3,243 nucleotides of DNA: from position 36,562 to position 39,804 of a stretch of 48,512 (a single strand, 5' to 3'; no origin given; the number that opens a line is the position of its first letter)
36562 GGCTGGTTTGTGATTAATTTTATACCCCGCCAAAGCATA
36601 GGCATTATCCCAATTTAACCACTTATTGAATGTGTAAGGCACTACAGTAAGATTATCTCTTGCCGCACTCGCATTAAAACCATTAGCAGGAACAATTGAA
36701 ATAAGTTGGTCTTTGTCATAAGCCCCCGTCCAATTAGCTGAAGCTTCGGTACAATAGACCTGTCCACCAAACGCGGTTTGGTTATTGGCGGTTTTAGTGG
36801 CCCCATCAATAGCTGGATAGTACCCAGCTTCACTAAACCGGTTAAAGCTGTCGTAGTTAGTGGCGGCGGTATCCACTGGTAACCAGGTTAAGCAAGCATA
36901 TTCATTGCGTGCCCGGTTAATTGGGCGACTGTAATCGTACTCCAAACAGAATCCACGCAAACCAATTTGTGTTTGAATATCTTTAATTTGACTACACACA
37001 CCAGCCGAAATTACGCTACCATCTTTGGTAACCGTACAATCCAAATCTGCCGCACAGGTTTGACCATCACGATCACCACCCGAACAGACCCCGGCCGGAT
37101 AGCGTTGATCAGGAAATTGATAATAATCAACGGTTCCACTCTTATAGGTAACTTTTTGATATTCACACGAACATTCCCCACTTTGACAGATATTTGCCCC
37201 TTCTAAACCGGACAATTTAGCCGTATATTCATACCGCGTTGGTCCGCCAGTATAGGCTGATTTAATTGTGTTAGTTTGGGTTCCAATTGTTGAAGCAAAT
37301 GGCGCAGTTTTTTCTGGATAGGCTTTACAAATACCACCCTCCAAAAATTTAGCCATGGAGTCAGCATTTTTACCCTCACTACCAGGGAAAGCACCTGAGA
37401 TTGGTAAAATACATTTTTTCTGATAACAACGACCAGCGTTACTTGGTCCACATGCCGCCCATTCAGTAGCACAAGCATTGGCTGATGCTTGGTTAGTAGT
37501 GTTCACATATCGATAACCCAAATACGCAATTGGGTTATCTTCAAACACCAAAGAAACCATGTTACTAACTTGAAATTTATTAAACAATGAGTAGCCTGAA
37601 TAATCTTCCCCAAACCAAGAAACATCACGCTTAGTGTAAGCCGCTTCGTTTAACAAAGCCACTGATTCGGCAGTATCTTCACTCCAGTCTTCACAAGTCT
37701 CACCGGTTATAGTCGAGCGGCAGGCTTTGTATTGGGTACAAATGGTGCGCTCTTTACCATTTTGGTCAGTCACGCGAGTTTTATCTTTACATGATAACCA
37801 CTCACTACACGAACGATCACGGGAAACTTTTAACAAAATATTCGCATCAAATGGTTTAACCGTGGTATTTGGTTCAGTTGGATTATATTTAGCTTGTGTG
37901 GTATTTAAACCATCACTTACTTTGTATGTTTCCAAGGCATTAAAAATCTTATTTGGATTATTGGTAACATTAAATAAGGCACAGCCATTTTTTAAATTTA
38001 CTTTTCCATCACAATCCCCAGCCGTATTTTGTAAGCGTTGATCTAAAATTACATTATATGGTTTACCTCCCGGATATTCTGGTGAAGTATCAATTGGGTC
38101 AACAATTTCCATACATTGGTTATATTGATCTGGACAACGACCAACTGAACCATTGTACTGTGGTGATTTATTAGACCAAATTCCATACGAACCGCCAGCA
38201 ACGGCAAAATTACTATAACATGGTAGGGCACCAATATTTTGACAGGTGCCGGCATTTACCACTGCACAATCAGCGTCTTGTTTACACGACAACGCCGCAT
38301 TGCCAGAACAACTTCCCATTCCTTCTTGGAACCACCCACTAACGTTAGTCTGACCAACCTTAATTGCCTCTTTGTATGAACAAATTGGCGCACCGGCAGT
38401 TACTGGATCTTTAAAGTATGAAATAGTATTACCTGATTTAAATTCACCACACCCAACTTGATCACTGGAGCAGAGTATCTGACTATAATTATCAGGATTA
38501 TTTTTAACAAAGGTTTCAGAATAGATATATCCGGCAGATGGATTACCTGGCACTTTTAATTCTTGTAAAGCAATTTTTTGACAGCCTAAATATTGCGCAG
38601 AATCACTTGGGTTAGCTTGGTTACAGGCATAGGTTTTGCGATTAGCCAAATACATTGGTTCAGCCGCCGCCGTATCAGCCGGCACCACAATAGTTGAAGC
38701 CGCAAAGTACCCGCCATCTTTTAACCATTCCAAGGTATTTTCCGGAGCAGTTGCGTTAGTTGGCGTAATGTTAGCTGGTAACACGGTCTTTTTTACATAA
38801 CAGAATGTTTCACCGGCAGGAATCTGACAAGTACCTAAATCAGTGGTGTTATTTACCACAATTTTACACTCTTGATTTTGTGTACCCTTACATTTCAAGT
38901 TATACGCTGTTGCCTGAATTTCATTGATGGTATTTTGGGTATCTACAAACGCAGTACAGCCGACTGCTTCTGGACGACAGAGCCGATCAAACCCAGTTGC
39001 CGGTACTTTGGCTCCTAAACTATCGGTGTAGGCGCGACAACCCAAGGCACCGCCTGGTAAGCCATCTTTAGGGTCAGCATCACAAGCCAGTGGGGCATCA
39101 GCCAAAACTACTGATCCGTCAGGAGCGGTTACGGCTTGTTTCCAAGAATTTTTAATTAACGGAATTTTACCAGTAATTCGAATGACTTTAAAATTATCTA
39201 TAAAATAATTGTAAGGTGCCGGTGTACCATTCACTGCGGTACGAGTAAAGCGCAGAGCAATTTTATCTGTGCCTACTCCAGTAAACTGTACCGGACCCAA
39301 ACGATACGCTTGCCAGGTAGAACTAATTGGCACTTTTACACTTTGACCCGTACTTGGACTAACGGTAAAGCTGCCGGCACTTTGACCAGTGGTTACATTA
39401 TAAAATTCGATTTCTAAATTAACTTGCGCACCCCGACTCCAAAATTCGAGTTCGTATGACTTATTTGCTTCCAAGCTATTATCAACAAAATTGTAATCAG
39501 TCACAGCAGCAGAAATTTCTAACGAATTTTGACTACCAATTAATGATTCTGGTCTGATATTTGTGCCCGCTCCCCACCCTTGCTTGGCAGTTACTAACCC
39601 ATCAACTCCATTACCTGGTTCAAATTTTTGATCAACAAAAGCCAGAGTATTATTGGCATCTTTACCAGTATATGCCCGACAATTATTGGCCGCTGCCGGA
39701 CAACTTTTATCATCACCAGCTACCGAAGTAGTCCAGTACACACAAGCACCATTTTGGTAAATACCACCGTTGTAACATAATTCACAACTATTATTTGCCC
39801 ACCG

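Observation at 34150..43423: Second 'small membrane partner + giant' module: TSP3-repeat protein translationally coupled to a 2863-aa cysteine-rich surface protein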

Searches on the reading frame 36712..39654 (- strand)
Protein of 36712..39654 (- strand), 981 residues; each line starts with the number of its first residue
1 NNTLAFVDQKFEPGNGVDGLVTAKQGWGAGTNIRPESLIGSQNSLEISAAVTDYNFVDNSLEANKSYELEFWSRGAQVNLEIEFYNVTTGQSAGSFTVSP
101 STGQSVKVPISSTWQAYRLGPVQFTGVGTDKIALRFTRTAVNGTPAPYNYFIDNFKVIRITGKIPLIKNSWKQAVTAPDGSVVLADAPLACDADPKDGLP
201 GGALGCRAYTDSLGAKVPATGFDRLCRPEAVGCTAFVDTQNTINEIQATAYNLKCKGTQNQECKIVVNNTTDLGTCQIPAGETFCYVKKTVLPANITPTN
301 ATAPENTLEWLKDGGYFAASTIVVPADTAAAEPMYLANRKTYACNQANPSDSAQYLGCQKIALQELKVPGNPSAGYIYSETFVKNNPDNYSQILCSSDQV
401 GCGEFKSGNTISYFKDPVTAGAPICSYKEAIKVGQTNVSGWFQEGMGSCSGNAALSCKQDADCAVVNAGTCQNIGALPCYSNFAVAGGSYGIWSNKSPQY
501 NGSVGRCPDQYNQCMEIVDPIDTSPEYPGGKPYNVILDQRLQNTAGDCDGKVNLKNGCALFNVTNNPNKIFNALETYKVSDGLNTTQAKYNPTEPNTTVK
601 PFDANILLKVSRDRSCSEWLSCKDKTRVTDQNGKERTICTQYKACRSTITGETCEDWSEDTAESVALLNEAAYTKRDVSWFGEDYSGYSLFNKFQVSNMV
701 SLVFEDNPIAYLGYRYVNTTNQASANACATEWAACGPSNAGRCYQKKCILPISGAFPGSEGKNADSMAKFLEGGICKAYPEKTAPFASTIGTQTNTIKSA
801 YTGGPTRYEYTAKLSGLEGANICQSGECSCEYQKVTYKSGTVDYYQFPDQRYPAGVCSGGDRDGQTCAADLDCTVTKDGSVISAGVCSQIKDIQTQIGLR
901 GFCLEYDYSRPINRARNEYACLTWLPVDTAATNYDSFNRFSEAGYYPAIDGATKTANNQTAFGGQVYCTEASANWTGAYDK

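Call 50: search_protein_families(library=pfam, alignment_id=A3, max_evalue=1)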
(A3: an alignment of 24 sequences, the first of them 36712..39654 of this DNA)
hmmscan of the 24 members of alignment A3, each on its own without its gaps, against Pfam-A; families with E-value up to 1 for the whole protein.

A. member 1, window:36712-39654:- (981 aa): 1 family
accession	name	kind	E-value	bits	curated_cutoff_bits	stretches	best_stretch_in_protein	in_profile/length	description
PF21602.3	GldM_3rd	-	0.081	13.6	25.2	1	78-123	32-78/82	GldM third domain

B. families by the number of members that match (of 24 scanned): 12 families
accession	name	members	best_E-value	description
PF02018.23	CBM_4_9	12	1.3e-05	Carbohydrate binding domain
PF03944.20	Endotoxin_C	1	6.3e-05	delta endotoxin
PF03422.21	CBM_6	1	0.0014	Carbohydrate binding module (family 6)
PF09864.15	MliC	1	0.047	Membrane-bound lysozyme-inhibitor of c-type lysozyme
PF19301.5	LigXa_C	1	0.065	LigXa C-terminal domain like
PF21602.3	GldM_3rd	1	0.081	GldM third domain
PF09329.16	zf-primase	1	0.095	Primase zinc finger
PF13385.13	Laminin_G_3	1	0.1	Concanavalin A-like lectin/glucanases superfamily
PF00029.24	Connexin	1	0.14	Connexin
PF22430.1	Aa-Ago_N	1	0.21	Ago, N-terminal domain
PF00299.24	Squash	1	0.24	Squash family serine protease inhibitor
PF21164.2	Dumpy_DPY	1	0.59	Dumpy, DPY module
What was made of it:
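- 39172..39651 (-): CBM4/9/16-like beta-jelly-roll domain (aa about 1031-1190), free of cysteine. PF02018 hits 12 of 24 family members, best E 1.3e-5 (call 50).
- On CBM_4_9 carbohydrate-binding modules (Pfam PF02018): Twelve of 24 family members hit, best E 1.3e-5 (call 50).
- Closest known: CBM4 / CBM9 / CBM16 / CBM22-type carbohydrate-binding jelly rolls. Same: PF02018 hits half of the family members tested (call 50).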

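Call 76: predict_structure(alignment_id=A6)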
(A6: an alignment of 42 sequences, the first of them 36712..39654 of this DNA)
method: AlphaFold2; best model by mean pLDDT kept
length: 981 residues; sequences in the alignment: 42
mean_pLDDT: 69.0   pTM: 0.37
mean pLDDT of the five models: 69.0, 66.4, 66.2, 66.0, 65.3
residues with pLDDT >= 90: 145; 70-90: 376; 50-70: 253; < 50: 207
segments of 3 or more residues with pLDDT < 50: 1-3, 38-40, 163-170, 188-192, 195-206, 218-245, 299-304, 328-345, 351-359, 361-364, 371-375, 382-402, 409-413, 418-421, 495-497, 504-511, 612-618, 678-682, 721-724, 929-938, 963-981
pLDDT, mean of each block of 10 residues (from residue 1): 70 83 89 72 88 91 90 92 95 89 87 90 89 93 74 91 48 66 59 48 47 49 42 37 56 78 77 77 75 62 48 60 56 40 47 46 47 49 46 44 49 49 65 78 82 79 77 82 68 53 46 68 72 69 78 81 77 85 66 82 84 44 54 53 57 60 55 52 49 63 75 73 59 82 85 77 79 80 85 90 89 83 85 91 85 90 92 90 92 84 70 68 60 44 55 61 41 33 30
secondary structure, 60 per line:
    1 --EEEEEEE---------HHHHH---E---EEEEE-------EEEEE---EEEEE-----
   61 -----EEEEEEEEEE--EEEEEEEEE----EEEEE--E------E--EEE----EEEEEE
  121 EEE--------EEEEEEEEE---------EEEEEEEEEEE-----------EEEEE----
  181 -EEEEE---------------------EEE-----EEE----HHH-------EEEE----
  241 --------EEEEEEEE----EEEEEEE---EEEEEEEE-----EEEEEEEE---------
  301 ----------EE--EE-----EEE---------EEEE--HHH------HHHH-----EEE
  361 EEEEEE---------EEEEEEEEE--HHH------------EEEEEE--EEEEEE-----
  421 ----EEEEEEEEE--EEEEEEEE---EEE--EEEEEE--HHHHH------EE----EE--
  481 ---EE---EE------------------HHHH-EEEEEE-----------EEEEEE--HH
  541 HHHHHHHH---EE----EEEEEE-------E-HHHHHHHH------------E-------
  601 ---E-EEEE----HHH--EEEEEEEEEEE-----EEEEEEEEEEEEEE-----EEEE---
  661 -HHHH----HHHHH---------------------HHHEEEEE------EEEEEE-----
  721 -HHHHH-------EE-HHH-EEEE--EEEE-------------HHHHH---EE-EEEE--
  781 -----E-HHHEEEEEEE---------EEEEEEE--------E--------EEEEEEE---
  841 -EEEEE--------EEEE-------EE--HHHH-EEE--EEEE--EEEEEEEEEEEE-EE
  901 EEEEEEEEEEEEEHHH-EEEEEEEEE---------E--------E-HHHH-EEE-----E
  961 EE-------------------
elements in order (helices of 4 or more, strands of 3 or more residues): E3-9 H19-23 E31-35 E43-47 E51-55 E66-75 E78-86 E91-95 E108-110 E115-123 E132-140 E150-160 E172-176 E182-186 E208-210 E216-218 E233-236 E249-256 E261-267 E271-278 E284-291 E322-324 E334-337 H349-352 E358-366 E376-384 E402-407 E410-415 E425-433 E436-443 E447-449 E452-457 H460-464 H509-512 E514-519 E531-536 H539-548 E558-563 H573-580 E606-609 E619-629 E635-648 E654-657 H662-665 H670-674 E699-703 E710-715 H722-726 E741-744 E747-750 H764-768 E775-778 E791-797 E807-813 E831-837 E842-846 E855-858 H870-873 E875-877 E880-883 E886-897 E899-913 E918-926 H947-950 E952-954 E960-962
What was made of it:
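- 39172..39651 (-): Block-mean pLDDT runs about 70-95 over this domain (call 76).
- On CBM_4_9 carbohydrate-binding modules (Pfam PF02018): AF2 block-mean pLDDT is about 70-95 for aa 1031-1190 (call 76).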

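Call 79: fold_search(model_id=the predicted structure, library=pdb)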
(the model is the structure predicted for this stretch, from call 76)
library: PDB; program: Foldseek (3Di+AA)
matches with E <= 10: 1548; with E <= 0.001: 133
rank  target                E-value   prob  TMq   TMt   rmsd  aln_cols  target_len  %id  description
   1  9efi_A                9.3e-07  1.00  0.11  0.13  18.3       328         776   11  VIP3Cb1 Protoxin Structure (released 2025-06-18)
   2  8xmz_A                2.5e-06  1.00  0.11  0.63   4.1       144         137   19  Crystal structure of a novel porphyran-binding carbohydrate binding module (released 2024-01-17)
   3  4bj0_A                4.8e-06  1.00  0.11  0.54   4.7       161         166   12  Xyloglucan binding module (CBM4-2 X2-L110F) in complex with branched xyloses (released 2014-04-23)
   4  2y64_A                5.0e-06  1.00  0.11  0.53   4.6       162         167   14  Xylopentaose binding mutated (X-2 L110F) CBM4-2 Carbohydrate Binding Module from a Thermostable Rhodothermus marinus X (released 2012-03-07)
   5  2y6j                  7.3e-06  1.00  0.11  0.57   4.1       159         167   11  X-2 engineered mutated CBM4-2 Carbohydrate Binding Module from a Thermostable Rhodothermus marinus Xylanase (released 2012-03-07)
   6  9efg_A                9.5e-06  1.00  0.11  0.15  19.5       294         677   13  VIP3Cb1 Toxin structure (released 2025-06-18)
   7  6uwi_E                9.5e-06  1.00  0.10  0.15  21.2       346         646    8  Crystal structure of the Clostridium difficile translocase CDTb (released 2020-01-22)
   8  2y6k_A                1.0e-05  1.00  0.10  0.52   5.0       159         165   13  Xylotetraose bound to X-2 engineered mutated CBM4-2 Carbohydrate Binding Module from a Thermostable Rhodothermus marin (released 2012-03-07)
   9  2zex_A                1.0e-05  1.00  0.11  0.59   5.5       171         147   13  Family 16 carbohydrate binding module (released 2008-03-04)
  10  6uwi_G                1.0e-05  1.00  0.10  0.15  21.2       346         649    8  Crystal structure of the Clostridium difficile translocase CDTb (released 2020-01-22)
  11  6sh9_B                1.0e-05  1.00  0.11  0.08  22.9       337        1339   10  EngBF DARPin Fusion 4b D12 (released 2019-11-06)
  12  5w6h_A                1.0e-05  1.00  0.10  0.13   6.5       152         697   14  Crystal structure of Bacteriophage CBA120 tailspike protein 4 enzymatically active domain (TSP4dN, orf213) (released 2018-10-24)
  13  6uwi_A                1.2e-05  1.00  0.10  0.15  21.2       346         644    8  Crystal structure of the Clostridium difficile translocase CDTb (released 2020-01-22)
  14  6uwi_D                1.2e-05  1.00  0.10  0.15  21.2       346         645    8  Crystal structure of the Clostridium difficile translocase CDTb (released 2020-01-22)
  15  8a1a_A                1.2e-05  1.00  0.11  0.08  22.9       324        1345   10  Structure of a leucinostatin derivative determined by host lattice display : L1F11V1 construct (released 2022-12-07)
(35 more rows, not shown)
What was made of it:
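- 39172..39651 (-): Foldseek matches CBM4-2, CBM16, CBM61 and a porphyran-binding CBM with E 1e-6 to 1e-4 and TM 0.5-0.65 over about 150 columns (call 79).
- On CBM_4_9 carbohydrate-binding modules (Pfam PF02018): Foldseek gives E 2.5e-6 to 1e-4 and target TM 0.5-0.65 (call 79).
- Closest known: CBM4 / CBM9 / CBM16 / CBM22-type carbohydrate-binding jelly rolls. Same: They superpose on CBM4-2, CBM16, CBM61 and a porphyran-binding CBM (call 79).
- The toxin matches are local to the CBM-like jelly roll (TM about 0.1, rmsd about 20 A; call 79).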

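Call 87: fold_search(model_id=the predicted structure, library=viral)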
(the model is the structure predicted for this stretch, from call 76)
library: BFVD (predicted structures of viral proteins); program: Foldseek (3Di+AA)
matches with E <= 10: 1402; with E <= 0.001: 227
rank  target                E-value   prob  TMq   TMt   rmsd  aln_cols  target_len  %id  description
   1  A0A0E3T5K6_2          4.9e-09  1.00  0.11  0.11  40.6       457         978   12  Tail fiber [Bacillus phage Stills]
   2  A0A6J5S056            7.9e-09  1.00  0.11  0.11  38.8       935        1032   11  Peptidase S74 domain-containing protein [uncultured Caudovirales phage]
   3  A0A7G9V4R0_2          8.0e-08  1.00  0.12  0.13  47.1       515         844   11  (no name in the UniProt tables at hand)
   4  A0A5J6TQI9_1          8.5e-08  1.00  0.13  0.16  19.5       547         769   11  (no name in the UniProt tables at hand)
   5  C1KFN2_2              3.3e-07  1.00  0.11  0.10  38.0       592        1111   12  Putative tail fibre protein [Lactobacillus phage Lb338-1]
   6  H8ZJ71                3.9e-07  1.00  0.12  0.15  35.6       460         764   11  (no name in the UniProt tables at hand)
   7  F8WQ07                3.9e-07  1.00  0.10  0.07  26.1       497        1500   14  (no name in the UniProt tables at hand)
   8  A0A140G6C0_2          4.3e-07  1.00  0.12  0.14  33.9       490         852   11  Minor tail protein [Arthrobacter phage KellEzio]
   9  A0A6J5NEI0            5.1e-07  1.00  0.12  0.12  34.5       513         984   11  Uncharacterized protein [uncultured Caudovirales phage]
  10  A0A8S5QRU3            5.6e-07  1.00  0.12  0.09  19.4       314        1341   10  Tail protein [Myoviridae sp. ctgXL3]
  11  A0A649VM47            7.0e-07  1.00  0.13  0.16  26.7       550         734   10  Minor tail protein [Arthrobacter phage Mufasa8]
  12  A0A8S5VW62            8.6e-07  0.98  0.10  0.12  38.8       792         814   10  (no name in the UniProt tables at hand)
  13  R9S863                1.2e-06  1.00  0.10  0.20  21.4       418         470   11  Uncharacterized protein [Prochlorococcus phage P-SSM3]
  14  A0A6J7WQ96            1.5e-06  1.00  0.12  0.15  16.7       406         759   10  CBM-cenC domain-containing protein [uncultured Caudovirales phage]
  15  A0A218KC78            1.5e-06  1.00  0.11  0.16  37.3       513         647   10  CBM-cenC domain-containing protein [Bacillus phage PBC2]
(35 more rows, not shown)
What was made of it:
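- Glycan binding: calls 50, 76, 79, 87. Foldseek hits include Vip3 and CDTb (call 79) and phage tail-fibre proteins (call 87).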
